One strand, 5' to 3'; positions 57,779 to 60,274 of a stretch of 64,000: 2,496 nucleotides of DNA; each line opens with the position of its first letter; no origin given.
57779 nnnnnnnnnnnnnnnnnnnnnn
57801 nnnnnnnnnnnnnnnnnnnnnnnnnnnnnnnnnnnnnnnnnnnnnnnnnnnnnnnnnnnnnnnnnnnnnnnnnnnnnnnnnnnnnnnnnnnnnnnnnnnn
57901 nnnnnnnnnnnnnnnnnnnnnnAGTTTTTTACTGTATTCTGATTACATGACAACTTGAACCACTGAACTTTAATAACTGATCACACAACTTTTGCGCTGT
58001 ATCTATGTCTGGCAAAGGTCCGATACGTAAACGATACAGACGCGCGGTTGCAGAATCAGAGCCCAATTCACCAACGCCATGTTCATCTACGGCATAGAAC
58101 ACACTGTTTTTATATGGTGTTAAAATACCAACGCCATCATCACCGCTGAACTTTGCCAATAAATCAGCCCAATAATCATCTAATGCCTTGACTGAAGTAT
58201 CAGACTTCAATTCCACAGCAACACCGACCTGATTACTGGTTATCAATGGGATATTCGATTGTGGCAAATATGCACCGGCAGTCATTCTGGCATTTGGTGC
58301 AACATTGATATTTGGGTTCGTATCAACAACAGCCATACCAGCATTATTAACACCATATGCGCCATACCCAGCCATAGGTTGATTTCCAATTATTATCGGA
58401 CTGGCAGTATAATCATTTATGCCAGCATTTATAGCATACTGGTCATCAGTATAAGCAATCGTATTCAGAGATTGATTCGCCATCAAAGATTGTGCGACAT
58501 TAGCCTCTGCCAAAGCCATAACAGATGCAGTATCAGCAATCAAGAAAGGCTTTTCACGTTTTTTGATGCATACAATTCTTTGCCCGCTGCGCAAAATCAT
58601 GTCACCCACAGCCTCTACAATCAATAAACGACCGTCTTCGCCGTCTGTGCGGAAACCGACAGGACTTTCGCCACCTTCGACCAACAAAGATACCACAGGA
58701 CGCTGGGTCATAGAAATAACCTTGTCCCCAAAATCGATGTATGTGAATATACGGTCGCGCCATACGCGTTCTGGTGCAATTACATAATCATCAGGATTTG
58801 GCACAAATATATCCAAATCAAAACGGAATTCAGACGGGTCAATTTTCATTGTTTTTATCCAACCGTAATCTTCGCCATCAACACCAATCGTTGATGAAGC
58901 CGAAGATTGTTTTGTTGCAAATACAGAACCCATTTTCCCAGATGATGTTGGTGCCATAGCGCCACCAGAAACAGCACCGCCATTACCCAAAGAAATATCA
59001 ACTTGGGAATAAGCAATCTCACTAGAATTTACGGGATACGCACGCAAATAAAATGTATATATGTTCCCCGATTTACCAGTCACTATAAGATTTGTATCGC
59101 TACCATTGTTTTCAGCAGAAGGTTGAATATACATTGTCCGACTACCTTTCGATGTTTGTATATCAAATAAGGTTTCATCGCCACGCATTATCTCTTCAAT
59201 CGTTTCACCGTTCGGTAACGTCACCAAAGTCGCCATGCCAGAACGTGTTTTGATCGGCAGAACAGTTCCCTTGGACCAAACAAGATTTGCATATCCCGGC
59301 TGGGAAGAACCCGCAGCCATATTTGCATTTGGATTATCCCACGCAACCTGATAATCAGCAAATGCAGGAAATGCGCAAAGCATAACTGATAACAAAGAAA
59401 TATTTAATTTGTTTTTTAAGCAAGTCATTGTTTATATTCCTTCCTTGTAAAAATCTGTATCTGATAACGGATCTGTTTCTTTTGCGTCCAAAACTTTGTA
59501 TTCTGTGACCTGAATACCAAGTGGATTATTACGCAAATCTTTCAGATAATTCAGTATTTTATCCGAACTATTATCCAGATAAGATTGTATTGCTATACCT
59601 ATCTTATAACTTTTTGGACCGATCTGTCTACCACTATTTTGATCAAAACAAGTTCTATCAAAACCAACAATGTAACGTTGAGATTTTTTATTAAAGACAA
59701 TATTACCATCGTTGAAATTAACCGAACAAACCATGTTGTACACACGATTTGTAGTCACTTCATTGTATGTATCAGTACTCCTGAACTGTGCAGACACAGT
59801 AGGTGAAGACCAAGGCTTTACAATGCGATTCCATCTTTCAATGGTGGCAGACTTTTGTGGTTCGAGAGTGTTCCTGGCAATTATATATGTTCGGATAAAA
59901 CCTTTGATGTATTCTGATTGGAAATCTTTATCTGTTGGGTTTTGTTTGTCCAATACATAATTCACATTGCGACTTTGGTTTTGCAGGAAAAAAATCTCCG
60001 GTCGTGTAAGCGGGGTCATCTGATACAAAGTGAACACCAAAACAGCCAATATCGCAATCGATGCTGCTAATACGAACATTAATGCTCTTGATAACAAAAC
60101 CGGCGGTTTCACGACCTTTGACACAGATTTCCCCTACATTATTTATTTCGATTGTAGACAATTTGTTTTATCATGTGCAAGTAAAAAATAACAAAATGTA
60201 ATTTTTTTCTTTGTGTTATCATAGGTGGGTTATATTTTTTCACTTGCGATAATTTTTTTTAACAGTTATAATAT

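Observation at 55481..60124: Stand-alone, chromosomally domesticated virB8-virB9-virB10 operon with novel domain additions: core of an undescribed T4SS-like machine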

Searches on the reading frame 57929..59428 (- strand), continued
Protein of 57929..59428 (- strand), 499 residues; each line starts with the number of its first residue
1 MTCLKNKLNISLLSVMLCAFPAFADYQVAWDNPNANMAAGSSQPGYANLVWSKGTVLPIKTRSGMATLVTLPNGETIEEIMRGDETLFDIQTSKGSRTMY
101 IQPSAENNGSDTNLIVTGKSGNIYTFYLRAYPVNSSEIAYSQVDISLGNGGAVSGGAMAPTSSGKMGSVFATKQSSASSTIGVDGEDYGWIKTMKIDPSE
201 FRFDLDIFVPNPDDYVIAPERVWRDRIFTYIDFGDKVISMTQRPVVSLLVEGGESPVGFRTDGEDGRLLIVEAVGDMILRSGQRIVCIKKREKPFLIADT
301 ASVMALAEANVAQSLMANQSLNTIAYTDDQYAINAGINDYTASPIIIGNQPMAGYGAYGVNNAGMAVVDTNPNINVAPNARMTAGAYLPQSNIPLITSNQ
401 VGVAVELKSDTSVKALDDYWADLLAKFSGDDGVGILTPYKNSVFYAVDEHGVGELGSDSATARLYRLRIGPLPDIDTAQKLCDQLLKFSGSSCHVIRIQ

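Call 89: list_cluster_members(proteins=[P0271, P0275, P0281, P0285, P0288, P0296, P0306, P0318, P0343, P0372])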
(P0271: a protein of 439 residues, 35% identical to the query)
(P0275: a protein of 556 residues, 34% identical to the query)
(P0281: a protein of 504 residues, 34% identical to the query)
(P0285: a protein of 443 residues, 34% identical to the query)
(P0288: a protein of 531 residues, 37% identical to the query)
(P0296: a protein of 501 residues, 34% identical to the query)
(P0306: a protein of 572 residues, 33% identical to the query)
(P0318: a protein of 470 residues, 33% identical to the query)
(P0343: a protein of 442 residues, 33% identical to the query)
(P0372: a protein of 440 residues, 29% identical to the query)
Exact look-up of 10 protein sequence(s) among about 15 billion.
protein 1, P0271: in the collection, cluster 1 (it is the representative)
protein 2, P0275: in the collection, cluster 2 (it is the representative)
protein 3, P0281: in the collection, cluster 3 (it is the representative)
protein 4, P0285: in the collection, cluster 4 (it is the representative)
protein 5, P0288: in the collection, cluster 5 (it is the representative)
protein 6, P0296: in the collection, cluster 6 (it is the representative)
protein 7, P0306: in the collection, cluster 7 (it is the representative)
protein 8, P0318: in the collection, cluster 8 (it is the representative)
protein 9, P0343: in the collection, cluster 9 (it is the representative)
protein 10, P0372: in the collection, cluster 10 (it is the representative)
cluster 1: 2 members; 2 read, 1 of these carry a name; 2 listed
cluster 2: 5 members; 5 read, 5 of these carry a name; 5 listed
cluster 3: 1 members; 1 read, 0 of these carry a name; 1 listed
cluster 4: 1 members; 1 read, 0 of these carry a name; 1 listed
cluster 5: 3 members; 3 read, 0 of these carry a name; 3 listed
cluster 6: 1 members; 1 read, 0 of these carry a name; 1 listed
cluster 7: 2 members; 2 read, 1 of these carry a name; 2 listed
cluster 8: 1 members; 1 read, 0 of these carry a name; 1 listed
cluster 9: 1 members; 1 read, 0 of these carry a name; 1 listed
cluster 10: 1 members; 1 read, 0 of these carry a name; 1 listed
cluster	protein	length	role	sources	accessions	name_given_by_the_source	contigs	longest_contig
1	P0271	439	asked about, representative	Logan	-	-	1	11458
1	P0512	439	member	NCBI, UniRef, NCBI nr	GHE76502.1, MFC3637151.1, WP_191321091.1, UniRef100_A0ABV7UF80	hypothetical protein GCM10019059_39690 [Camelimonas fluminis] | TrbG/VirB9 family P-type conjugative transfer protein n=1 Tax=Camelimonas fluminis ... | TrbG/VirB9 family P-type conjugative transfer protein [Camelimonas fluminis]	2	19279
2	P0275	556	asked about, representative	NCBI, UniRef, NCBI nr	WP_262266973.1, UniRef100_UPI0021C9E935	TrbG/VirB9 family P-type conjugative transfer protein [Microvirga yunnanensis] | TrbG/VirB9 family P-type conjugative transfer protein n=1 Tax=Microvirga yunnanensis ... | TrbG/VirB9 family P-type conjugative transfer protein [Microvirga sp. HBU65207]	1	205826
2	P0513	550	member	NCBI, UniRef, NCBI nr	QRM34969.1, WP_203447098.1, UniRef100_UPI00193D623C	TrbG/VirB9 family P-type conjugative transfer protein [Microvirga sp. VF16] | TrbG/VirB9 family P-type conjugative transfer protein n=1 Tax=Microvirga sp. VF16 ...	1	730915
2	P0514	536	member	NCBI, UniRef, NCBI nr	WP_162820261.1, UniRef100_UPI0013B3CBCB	TrbG/VirB9 family P-type conjugative transfer protein [Microvirga calopogonii] | TrbG/VirB9 family P-type conjugative transfer protein n=1 Tax=Microvirga calopogonii ...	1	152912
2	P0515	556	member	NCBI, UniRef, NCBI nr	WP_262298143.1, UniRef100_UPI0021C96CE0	TrbG/VirB9 family P-type conjugative transfer protein [Microvirga sesbaniae] | TrbG/VirB9 family P-type conjugative transfer protein n=1 Tax=Microvirga sesbaniae ... | TrbG/VirB9 family P-type conjugative transfer protein [Microvirga sp. HBU67692]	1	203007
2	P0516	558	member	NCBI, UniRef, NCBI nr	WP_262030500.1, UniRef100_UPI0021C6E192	TrbG/VirB9 family P-type conjugative transfer protein [Microvirga sp. Mcv34] | TrbG/VirB9 family P-type conjugative transfer protein n=1 Tax=Microvirga sp. Mcv34 ...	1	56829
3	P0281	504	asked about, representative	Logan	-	-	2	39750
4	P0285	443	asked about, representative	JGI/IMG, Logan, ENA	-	-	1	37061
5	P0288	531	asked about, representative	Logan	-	-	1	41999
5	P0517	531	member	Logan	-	-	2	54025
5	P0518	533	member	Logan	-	-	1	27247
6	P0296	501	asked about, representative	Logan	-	-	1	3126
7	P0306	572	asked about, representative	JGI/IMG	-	type IV secretory pathway VirB9-like protein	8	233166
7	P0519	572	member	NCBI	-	-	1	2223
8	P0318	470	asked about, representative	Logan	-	-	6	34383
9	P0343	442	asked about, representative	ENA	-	-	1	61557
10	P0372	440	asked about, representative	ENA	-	-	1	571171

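Call 98: search_solved_structures(query=window:57929-59428:-, max_evalue=0.01)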
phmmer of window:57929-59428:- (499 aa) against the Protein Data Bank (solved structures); distinct sequences matched with E-value up to 0.01: 0.

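Call 103: find_encoding_contigs(protein=P0478, flank=10000, max_places=2)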
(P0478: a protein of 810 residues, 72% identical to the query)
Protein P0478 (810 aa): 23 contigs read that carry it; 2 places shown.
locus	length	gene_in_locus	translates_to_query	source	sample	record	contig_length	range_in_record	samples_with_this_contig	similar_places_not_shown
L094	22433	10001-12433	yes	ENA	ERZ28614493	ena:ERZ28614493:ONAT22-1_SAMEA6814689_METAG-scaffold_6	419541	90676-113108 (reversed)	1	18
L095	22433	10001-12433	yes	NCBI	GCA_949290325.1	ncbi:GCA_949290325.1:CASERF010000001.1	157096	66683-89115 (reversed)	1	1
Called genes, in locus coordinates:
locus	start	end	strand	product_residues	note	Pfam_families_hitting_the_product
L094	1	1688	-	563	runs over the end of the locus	PF00437:T2SSE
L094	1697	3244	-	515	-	-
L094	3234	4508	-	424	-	PF06864:PAP_PilO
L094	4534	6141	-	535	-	PF00263:Secretin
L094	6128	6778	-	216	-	PF10671:TcpQ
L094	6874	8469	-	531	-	-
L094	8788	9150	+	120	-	PF04956:TrbC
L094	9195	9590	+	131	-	PF04956:TrbC (weak)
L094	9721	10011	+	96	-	-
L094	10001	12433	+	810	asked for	PF27097:VirB4_TrbE_N (faint), PF03135:CagE_TrbE_VirB, PF19044:P-loop_TraG (faint)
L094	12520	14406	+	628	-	-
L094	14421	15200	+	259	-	-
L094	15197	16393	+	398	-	-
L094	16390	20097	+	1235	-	-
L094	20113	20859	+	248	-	PF04335:VirB8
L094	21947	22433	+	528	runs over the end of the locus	PF03524:CagX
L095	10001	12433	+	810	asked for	PF27097:VirB4_TrbE_N (faint), PF03135:CagE_TrbE_VirB, PF19044:P-loop_TraG (faint)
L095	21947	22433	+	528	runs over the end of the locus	PF03524:CagX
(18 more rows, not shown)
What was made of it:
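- Tried and rejected: One hit from the large 810-aa group, which I suspected might be Enterousia, proved to be another complete outgroup cluster (call 103).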

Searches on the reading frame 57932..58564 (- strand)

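Call 44: search_protein_families(library=pfam, proteins=[window:57932-58564:-], max_evalue=10)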
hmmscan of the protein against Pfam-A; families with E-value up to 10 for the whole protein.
seq(211 aa): 1 family
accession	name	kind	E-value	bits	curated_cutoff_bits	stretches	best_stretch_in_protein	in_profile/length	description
PF05036.18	SPOR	-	9.2e-05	23.1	21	1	172-208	39-75/76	SPOR domain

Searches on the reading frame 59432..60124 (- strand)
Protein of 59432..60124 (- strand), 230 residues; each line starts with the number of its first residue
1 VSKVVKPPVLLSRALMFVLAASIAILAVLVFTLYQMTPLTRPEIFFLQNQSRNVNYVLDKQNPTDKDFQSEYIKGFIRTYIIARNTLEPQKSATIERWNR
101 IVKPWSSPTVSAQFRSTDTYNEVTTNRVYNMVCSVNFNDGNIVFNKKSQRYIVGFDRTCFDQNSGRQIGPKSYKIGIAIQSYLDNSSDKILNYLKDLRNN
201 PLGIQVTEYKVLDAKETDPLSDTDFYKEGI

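Call 4: search_protein_families(library=pfam, proteins=[window:59432-60124:-], max_evalue=0.01)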
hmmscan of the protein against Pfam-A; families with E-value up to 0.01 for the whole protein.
window:59432-60124:- (230 aa): 1 family
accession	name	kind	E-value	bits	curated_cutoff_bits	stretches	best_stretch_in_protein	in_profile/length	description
PF04335.19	VirB8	-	1.3e-11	45.2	23.2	1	13-211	18-210/213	VirB8 protein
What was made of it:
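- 59432..60124 (-): virB8: bitopic inner-membrane protein with one N-terminal TM helix and a periplasmic VirB8 domain. Pfam PF04335 E 1.3e-11, aa 13-211 (call 4).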

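Call 10: search_protein_families(library=ncbifam, proteins=[window:59432-60124:-], max_evalue=1)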
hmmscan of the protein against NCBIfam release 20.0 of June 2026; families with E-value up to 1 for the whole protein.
window:59432-60124:- (230 aa): 0 families

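Call 99: search_solved_structures(query=window:59432-60124:-, max_evalue=1)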
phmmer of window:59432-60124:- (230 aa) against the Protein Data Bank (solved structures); distinct sequences matched with E-value up to 1: 0.
